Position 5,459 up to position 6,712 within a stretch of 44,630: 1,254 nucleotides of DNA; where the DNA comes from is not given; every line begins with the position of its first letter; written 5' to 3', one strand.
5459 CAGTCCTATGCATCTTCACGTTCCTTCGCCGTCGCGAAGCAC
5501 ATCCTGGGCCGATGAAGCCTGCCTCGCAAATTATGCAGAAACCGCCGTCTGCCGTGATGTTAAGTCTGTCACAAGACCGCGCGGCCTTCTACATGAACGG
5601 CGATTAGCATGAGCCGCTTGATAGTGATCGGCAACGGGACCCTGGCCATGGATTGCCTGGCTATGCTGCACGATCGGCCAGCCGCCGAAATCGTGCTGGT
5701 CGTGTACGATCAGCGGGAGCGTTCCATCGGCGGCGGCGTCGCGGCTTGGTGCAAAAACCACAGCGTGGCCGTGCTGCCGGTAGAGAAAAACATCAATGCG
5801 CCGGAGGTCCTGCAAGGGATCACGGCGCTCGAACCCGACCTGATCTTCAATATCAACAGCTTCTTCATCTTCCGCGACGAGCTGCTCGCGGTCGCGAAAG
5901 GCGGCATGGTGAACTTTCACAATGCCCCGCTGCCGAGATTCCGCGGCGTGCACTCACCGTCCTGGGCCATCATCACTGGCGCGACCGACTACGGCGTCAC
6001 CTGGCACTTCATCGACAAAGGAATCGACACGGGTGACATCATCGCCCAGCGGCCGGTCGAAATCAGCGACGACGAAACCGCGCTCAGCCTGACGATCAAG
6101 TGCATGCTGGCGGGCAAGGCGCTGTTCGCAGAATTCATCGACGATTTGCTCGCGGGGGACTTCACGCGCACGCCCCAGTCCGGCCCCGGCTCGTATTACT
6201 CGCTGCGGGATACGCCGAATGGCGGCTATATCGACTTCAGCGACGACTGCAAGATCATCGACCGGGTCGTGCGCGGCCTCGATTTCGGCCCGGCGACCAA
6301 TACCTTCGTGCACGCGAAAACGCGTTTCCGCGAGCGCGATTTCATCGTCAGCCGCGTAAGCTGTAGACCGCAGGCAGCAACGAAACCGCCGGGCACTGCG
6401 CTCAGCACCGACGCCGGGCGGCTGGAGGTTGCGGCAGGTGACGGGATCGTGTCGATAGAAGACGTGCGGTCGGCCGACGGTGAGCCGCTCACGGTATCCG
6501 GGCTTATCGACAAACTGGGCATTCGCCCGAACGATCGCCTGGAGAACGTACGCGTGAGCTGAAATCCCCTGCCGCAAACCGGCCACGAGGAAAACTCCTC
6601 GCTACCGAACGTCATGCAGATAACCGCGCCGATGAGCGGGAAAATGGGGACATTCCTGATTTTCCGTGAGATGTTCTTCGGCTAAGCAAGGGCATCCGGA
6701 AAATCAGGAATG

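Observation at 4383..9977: Repeat-bracketed cassette: adenylating enzyme + carrier protein + formyltransferase + methyltransferase + GlpD-like flavoenzyme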

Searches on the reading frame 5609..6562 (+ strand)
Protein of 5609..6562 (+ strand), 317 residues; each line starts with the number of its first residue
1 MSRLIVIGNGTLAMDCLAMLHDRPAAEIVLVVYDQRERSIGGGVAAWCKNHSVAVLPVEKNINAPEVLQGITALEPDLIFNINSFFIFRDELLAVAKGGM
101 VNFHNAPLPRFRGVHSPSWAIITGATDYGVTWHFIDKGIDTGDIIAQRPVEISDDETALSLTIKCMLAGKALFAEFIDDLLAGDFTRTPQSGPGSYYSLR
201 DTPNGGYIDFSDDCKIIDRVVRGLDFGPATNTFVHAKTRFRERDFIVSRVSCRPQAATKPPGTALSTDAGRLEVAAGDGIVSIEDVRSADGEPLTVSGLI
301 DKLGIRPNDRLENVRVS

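Call 7: search_protein_families(library=pfam, proteins=[window:5609-6562:+], max_evalue=0.01)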
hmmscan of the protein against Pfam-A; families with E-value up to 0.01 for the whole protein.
window:5609-6562:+ (317 aa): 2 families
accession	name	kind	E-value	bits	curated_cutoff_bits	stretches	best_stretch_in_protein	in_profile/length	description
PF00551.24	Formyl_trans_N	-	1.3e-19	71.1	26.1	1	4-173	3-177/181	Formyl transferase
PF02911.23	Formyl_trans_C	-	6.1e-09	36.4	21.1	1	204-299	5-95/100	Formyl transferase, C-terminal domain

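Call 8: search_protein_families(library=ncbifam, proteins=[window:5609-6562:+], max_evalue=0.01)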
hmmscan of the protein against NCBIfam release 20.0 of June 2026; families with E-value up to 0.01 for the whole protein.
window:5609-6562:+ (317 aa): 7 families
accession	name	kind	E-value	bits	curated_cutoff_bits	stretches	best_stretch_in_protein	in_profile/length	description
NF005414.0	PRK06988.1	equivalog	4.5e-37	127.7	316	1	2-291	3-290/311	formyltransferase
NF005998.1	PRK08125.1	equivalog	5.3e-37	127.5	777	1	31-313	32-306/649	bifunctional UDP-4-amino-4-deoxy-L-arabinose formyltransferase/UDP-glucuronic acid oxidase ArnA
TIGR00460.1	fmt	equivalog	1.6e-23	83.3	201.5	1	5-289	4-290/315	methionyl-tRNA formyltransferase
TIGR00639.1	PurN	equivalog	9.8e-16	57.8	150.1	1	64-181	68-185/192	phosphoribosylglycinamide formyltransferase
NF005755.0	PRK07579.1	equivalog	6.5e-14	52.3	238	1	77-213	67-200/245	dTDP-4-amino-4,6-dideoxyglucose formyltransferase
NF004684.0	PRK06027.1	subfamily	1.9e-07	31.1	223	1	51-161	141-251/286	formyltetrahydrofolate deformylase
TIGR00655.1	PurU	equivalog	6.2e-06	26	285.95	1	64-161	149-246/280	formyltetrahydrofolate deformylase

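Call 13: find_homologous_proteins(query=window:5609-6562:+, max_evalue=1e-10)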
Query window:5609-6562:+ (317 aa): 92 proteins with E <= 1e-10 among 3167 candidates.
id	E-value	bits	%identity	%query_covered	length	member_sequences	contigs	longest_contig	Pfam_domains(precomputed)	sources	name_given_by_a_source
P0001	8.7e-211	717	100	100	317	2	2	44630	PF00551.25,PF02911.24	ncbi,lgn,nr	ncbi:MAG: hypothetical protein H0W33_00035 [Gammaproteobacteria bacterium]|nr:hypothetical protein [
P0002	4.1e-142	491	68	100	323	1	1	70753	PF00551.25,PF02911.24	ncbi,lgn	ncbi:hypothetical protein BH24PSE2_BH24PSE2_12690 [soil metagenome]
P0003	8.7e-118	411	61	98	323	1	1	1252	PF00551.25,PF02911.24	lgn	-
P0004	1.8e-96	341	49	98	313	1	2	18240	PF00551.25,PF02911.24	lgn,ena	-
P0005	1.0e-73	266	44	96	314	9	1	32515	PF00551.25,PF02911.24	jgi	-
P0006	1.1e-69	253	42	96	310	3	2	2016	PF00551.25,PF02911.24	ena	-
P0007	3.4e-69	251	43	96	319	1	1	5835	PF00551.25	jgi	jgi:methionyl-tRNA formyltransferase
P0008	9.5e-69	250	41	97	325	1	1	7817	PF00551.25,PF02911.24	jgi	jgi:methionyl-tRNA formyltransferase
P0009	5.0e-68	248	40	99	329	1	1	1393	PF00551.25,PF02911.24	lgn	-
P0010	3.0e-67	245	40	98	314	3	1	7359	PF00551.25,PF02911.24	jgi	jgi:methionyl-tRNA formyltransferase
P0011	3.7e-67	245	40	98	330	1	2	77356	PF00551.25,PF02911.24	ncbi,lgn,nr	ncbi:MAG TPA: formyltransferase family protein [Geomonas sp.]|nr:formyltransferase family protein [G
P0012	1.4e-66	243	38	96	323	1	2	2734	PF00551.25,PF02911.24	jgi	jgi:methionyl-tRNA formyltransferase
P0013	1.1e-65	240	39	98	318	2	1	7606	PF00551.25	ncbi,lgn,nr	ncbi:MAG TPA: formyltransferase family protein [Geobacteraceae bacterium]|nr:formyltransferase famil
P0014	2.2e-65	239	40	99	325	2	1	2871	PF00551.25,PF02911.24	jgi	-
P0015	4.6e-63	231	39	98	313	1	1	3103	PF00551.25,PF02911.24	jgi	jgi:methionyl-tRNA formyltransferase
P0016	8.4e-63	230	38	97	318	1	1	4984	PF00551.25,PF02911.24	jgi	-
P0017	6.6e-62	228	38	97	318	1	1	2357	PF00551.25,PF02911.24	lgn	-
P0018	7.1e-62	227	39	98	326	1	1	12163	PF00551.25,PF02911.24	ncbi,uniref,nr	ncbi:methionyl-tRNA formyltransferase [Geomonas sp.]|uniref:methionyl-tRNA formyltransferase n=1 Tax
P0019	1.9e-61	226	39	94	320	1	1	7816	PF00551.25,PF02911.24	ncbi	-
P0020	3.0e-61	225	37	97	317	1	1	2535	PF00551.25,PF02911.24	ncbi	ncbi:MAG: methionyl-tRNA formyltransferase [Gammaproteobacteria bacterium]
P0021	5.7e-60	221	37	98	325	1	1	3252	PF00551.25,PF02911.24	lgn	-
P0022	6.2e-60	221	41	93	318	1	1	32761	PF00551.25,PF02911.24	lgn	-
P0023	2.6e-59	219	36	98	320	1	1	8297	PF00551.25,PF02911.24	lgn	-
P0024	3.4e-59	219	38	96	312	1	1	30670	PF00551.25,PF02911.24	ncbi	-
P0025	4.1e-59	218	38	98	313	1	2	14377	PF00551.25,PF02911.24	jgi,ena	jgi:methionyl-tRNA formyltransferase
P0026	9.9e-58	214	38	98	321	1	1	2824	PF00551.25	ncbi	-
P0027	1.1e-57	214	37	98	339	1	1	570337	PF00551.25,PF02911.24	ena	-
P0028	1.4e-57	213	38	94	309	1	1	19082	PF00551.25,PF02911.24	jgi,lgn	-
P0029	4.2e-57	212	37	94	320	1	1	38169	PF00551.25,PF02911.24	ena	-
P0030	4.5e-57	212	36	94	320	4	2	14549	PF00551.25,PF02911.24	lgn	-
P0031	8.3e-57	211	36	99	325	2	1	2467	PF00551.25,PF02911.24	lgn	-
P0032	8.4e-57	211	37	95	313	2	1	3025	PF00551.25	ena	-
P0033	1.1e-56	210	35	96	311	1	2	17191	PF00551.25,PF02911.24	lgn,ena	-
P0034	3.4e-56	209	35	96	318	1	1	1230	PF00551.25,PF02911.24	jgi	jgi:methionyl-tRNA formyltransferase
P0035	4.9e-56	208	38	91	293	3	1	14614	PF00551.25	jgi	-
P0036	8.1e-56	207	36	96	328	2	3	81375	PF00551.25,PF02911.24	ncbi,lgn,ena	-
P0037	1.1e-55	207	37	91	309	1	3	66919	PF00551.25,PF02911.24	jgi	-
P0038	2.4e-55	206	37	91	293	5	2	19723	PF00551.25,PF02911.24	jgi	jgi:methionyl-tRNA formyltransferase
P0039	2.5e-55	206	40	84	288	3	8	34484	PF00551.25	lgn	-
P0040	7.7e-55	204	36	98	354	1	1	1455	PF00551.25,PF02911.24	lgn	-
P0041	3.8e-54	202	35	95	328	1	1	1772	PF00551.25,PF02911.24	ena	-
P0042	9.1e-54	201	36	98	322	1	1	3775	PF00551.25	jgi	jgi:methionyl-tRNA formyltransferase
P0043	2.4e-53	199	34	97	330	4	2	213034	PF00551.25,PF02911.24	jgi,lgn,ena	-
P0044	5.9e-53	198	36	95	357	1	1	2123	PF00551.25,PF02911.24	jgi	jgi:methionyl-tRNA formyltransferase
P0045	6.5e-50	188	36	96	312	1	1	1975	PF00551.25,PF02911.24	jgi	jgi:methionyl-tRNA formyltransferase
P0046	8.4e-50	188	33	98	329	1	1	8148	PF00551.25,PF02911.24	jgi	jgi:methionyl-tRNA formyltransferase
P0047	1.1e-49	187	31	97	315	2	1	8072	PF00551.25,PF02911.24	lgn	-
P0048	2.1e-49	186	35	98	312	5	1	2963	PF00551.25,PF02911.24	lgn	-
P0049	6.7e-47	178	32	97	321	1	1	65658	PF00551.25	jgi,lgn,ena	-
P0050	7.7e-47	178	38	90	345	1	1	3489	PF00551.25,PF02911.24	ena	-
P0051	2.6e-46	176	34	88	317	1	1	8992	PF00551.25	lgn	-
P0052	8.3e-44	168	33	97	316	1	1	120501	PF00551.25,PF02911.24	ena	-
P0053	2.1e-37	147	32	91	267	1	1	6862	PF00551.25,PF02911.24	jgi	-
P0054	1.5e-30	124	36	68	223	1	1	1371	PF00551.25,PF02911.24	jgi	jgi:methionyl-tRNA formyltransferase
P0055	5.8e-29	119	32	91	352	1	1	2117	PF00551.25,PF02911.24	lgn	-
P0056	3.7e-28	117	34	75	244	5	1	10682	PF00551.25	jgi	-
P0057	4.1e-28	116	29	98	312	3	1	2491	PF00551.25,PF02911.24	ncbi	-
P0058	4.3e-28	116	29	98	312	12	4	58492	PF00551.25,PF02911.24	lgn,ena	-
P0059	7.0e-28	116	29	98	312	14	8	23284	PF00551.25,PF02911.24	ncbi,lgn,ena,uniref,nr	ncbi:methionyl-tRNA formyltransferase [Selenomonas sp.]|uniref:methionyl-tRNA formyltransferase n=1 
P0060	1.4e-27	115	31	90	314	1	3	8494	PF00551.25,PF02911.24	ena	-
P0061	1.6e-27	115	30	90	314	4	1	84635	PF00551.25,PF02911.24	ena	-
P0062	1.6e-27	115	35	63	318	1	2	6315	PF00551.25,PF02911.24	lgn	-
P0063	1.4e-26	111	31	93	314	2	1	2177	PF00551.25,PF02911.24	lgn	-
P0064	4.0e-24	103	33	79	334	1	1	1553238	PF00551.25,PF02911.24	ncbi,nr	ncbi:MAG: methionyl-tRNA formyltransferase [Candidatus Omnitrophota bacterium]|nr:MAG: methionyl-tRN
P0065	1.4e-23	102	32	76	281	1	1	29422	PF00551.25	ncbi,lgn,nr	ncbi:MAG: methionyl-tRNA formyltransferase [Deltaproteobacteria bacterium]|nr:methionyl-tRNA formylt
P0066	1.6e-23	101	35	62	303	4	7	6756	PF00551.25,PF02911.24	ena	-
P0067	6.0e-23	100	31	81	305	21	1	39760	PF00551.25,PF02911.24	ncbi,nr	ncbi:MAG: methionyl-tRNA formyltransferase [Clostridiales bacterium]|nr:methionyl-tRNA formyltransfe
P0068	1.5e-21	95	32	71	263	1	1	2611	PF00551.25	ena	-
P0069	2.0e-21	94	32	91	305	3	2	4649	PF00551.25,PF02911.24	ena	-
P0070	7.9e-21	93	34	53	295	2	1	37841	PF00551.25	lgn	-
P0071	4.9e-20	90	30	92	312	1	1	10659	PF00551.25,PF02911.24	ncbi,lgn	ncbi:MAG: methionyl-tRNA formyltransferase [Bacillota bacterium]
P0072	2.1e-19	88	30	91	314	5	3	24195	PF00551.25,PF02911.24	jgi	-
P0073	2.9e-19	87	27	86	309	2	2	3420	PF00551.25,PF02911.24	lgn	-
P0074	6.3e-19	86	33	60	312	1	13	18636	PF00551.25,PF02911.24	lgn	-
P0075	2.0e-18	85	29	71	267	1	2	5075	PF00551.25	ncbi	-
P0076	2.9e-18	84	30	91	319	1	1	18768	PF00551.25,PF02911.24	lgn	-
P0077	1.1e-16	79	30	70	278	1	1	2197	PF00551.25,PF02911.24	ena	-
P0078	2.5e-16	78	35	52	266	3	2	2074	PF00551.25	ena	-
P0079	4.3e-16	77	33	71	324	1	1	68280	PF00551.25,PF02911.24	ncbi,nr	ncbi:MAG: methionyl-tRNA formyltransferase [Clostridia bacterium]|nr:methionyl-tRNA formyltransferas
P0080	6.2e-16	76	28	78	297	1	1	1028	PF00551.25,PF02911.24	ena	-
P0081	6.8e-16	76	31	56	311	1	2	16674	PF00551.25,PF02911.24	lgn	-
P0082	8.4e-16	76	30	69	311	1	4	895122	PF00551.25,PF02911.24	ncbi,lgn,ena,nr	ncbi:MAG: methionyl-tRNA formyltransferase [Clostridia bacterium]|nr:methionyl-tRNA formyltransferas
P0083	1.8e-15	75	33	74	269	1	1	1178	PF00551.25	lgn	-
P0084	2.2e-15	75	26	97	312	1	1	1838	PF00551.25,PF02911.24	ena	-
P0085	2.8e-15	74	31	55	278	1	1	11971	PF00551.25,PF02911.24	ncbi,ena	-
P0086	1.5e-14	72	31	62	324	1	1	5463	PF00551.25,PF02911.24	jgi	jgi:methionyl-tRNA formyltransferase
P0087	1.8e-14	72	26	79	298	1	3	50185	PF00551.25,PF02911.24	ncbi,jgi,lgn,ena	jgi:methionyl-tRNA formyltransferase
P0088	4.6e-13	67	38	50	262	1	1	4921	PF00551.25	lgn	-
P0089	5.2e-13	67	38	42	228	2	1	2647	PF00551.25,PF02911.24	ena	-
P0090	1.1e-12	66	31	68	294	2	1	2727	PF00551.25,PF02911.24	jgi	jgi:methionyl-tRNA formyltransferase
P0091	1.5e-11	62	27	90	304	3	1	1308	PF00551.25,PF02911.24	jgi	-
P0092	6.7e-11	60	26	98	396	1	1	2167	PF13606.13,PF13857.13,PF00551.25,PF12796.14,PF00023.37,PF13637.13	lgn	-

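Call 14: find_encoding_contigs(protein=P0002, flank=10000, max_places=2)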
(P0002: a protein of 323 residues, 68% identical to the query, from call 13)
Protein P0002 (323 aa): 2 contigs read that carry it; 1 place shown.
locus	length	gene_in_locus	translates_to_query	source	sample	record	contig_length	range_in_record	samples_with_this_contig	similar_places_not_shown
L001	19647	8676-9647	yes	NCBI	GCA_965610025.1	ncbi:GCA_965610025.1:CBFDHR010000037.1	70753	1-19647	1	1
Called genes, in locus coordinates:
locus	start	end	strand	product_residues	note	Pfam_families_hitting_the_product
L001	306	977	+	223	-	PF05345:He_PIG (weak), PF00041:fn3 (weak)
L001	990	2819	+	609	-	-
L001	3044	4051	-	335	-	PF00535:Glycos_transf_2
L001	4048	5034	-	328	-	PF00535:Glycos_transf_2, PF10111:Glyco_tranf_2_2 (weak), PF13641:Glyco_tranf_2_3 (weak)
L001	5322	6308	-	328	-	PF00685:Sulfotransfer_1, PF13469:Sulfotransfer_3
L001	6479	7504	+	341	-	PF01073:3Beta_HSD, PF01370:Epimerase, PF02719:Polysacc_synt_2 (weak), PF04321:RmlD_sub_bind, PF05368:NmrA, PF16363:GDP_Man_Dehyd, PF13460:NAD_binding_10, PF07993:NAD_binding_4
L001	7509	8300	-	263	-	PF13489:Methyltransf_23, PF07021:MetW, PF08241:Methyltransf_11, PF08242:Methyltransf_12 (weak), PF13649:Methyltransf_25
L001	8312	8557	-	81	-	-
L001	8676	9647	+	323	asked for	PF00551:Formyl_trans_N, PF02911:Formyl_trans_C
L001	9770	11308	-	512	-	PF00501:AMP-binding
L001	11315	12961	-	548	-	PF00890:FAD_binding_2, PF01266:DAO, PF12831:FAD_oxidored (weak), PF13450:NAD_binding_8 (weak), PF16901:DAO_C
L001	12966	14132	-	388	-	PF13439:Glyco_transf_4, PF13579:Glyco_trans_4_4, PF00534:Glycos_transf_1, PF13692:Glyco_trans_1_4, PF13524:Glyco_trans_1_2 (weak)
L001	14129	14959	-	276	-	-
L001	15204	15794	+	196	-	PF02563:Poly_export, PF10531:SLBB, PF22461:SLBB_2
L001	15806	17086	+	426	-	-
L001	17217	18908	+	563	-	PF02706:Wzz (faint)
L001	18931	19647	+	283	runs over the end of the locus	PF01656:CbiA, PF10609:ParA (weak), PF13614:AAA_31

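Call 15: find_encoding_contigs(protein=P0011, flank=10000, max_places=2)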
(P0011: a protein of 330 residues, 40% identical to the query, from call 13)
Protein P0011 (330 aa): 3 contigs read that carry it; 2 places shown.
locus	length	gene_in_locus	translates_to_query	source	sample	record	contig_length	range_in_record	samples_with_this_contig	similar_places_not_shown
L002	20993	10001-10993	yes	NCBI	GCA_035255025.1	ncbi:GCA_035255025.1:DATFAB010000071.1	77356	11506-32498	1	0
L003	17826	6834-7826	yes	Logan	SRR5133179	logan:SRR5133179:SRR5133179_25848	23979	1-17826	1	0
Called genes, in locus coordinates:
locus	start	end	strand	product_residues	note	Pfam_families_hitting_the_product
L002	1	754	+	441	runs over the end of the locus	PF00072:Response_reg, PF00158:Sigma54_activat, PF13191:AAA_16 (weak), PF14532:Sigma54_activ_2, PF25601:AAA_lid_14, PF02954:HTH_8 (faint)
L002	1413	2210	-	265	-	-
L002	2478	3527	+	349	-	PF00962:A_deaminase, PF19326:AMP_deaminase (weak)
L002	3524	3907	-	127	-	-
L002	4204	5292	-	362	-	PF00691:OmpA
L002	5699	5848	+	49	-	-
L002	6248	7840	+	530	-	PF00501:AMP-binding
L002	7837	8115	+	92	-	-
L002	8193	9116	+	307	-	PF04055:Radical_SAM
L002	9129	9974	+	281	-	PF25087:GMPPB_C (faint), PF00132:Hexapep (weak)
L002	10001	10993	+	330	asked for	PF00551:Formyl_trans_N, PF02911:Formyl_trans_C (weak)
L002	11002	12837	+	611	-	PF25084:LbH_EIF2B (faint), PF00132:Hexapep, PF00550:PP-binding, PF00975:Thioesterase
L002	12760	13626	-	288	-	PF00515:TPR_1 (faint), PF07719:TPR_2 (faint), PF13181:TPR_8 (faint), PF13414:TPR_11 (weak), PF13432:TPR_16 (weak), PF14559:TPR_19 (weak), PF13650:Asp_protease_2, PF13975:gag-asp_proteas, +2 more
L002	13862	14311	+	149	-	-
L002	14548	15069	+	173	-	PF01327:Pep_deformylase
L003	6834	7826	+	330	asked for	PF00551:Formyl_trans_N, PF02911:Formyl_trans_C (weak)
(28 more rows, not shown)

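Call 16: find_encoding_contigs(protein=P0005, flank=10000, max_places=2)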
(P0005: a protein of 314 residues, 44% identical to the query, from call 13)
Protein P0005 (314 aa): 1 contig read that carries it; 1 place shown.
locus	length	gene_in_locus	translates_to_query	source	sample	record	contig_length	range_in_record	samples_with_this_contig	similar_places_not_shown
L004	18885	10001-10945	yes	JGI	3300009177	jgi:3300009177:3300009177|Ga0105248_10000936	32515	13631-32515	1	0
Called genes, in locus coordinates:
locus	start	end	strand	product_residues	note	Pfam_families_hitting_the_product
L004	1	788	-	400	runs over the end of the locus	PF13439:Glyco_transf_4 (weak), PF00534:Glycos_transf_1 (weak), PF13692:Glyco_trans_1_4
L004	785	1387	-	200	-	PF14602:Hexapep_2 (faint), PF00132:Hexapep (weak)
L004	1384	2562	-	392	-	PF13439:Glyco_transf_4, PF13579:Glyco_trans_4_4, PF20706:GT4-conflict, PF00534:Glycos_transf_1, PF13692:Glyco_trans_1_4, PF13524:Glyco_trans_1_2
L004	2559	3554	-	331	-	PF00535:Glycos_transf_2, PF10111:Glyco_tranf_2_2 (weak), PF13641:Glyco_tranf_2_3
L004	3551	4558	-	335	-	PF01040:UbiA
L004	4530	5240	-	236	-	PF00702:Hydrolase, PF13419:HAD_2, PF13242:Hydrolase_like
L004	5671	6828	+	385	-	PF03062:MBOAT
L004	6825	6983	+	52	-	-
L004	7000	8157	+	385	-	-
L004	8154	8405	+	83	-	-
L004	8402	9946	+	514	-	PF00501:AMP-binding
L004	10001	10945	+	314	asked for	PF00551:Formyl_trans_N, PF02911:Formyl_trans_C (weak)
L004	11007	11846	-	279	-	PF00535:Glycos_transf_2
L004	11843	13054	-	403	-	PF13439:Glyco_transf_4, PF13579:Glyco_trans_4_4, PF20706:GT4-conflict, PF00534:Glycos_transf_1, PF13692:Glyco_trans_1_4, PF13524:Glyco_trans_1_2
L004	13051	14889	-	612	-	PF13522:GATase_6, PF13537:GATase_7, PF00733:Asn_synthase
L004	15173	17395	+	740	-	PF01408:GFO_IDH_MocA, PF01073:3Beta_HSD, PF01370:Epimerase, PF04321:RmlD_sub_bind (faint), PF05368:NmrA (faint), PF13460:NAD_binding_10, PF16363:GDP_Man_Dehyd, PF07993:NAD_binding_4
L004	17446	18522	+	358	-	PF13439:Glyco_transf_4, PF13579:Glyco_trans_4_4, PF00534:Glycos_transf_1, PF13692:Glyco_trans_1_4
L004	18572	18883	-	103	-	?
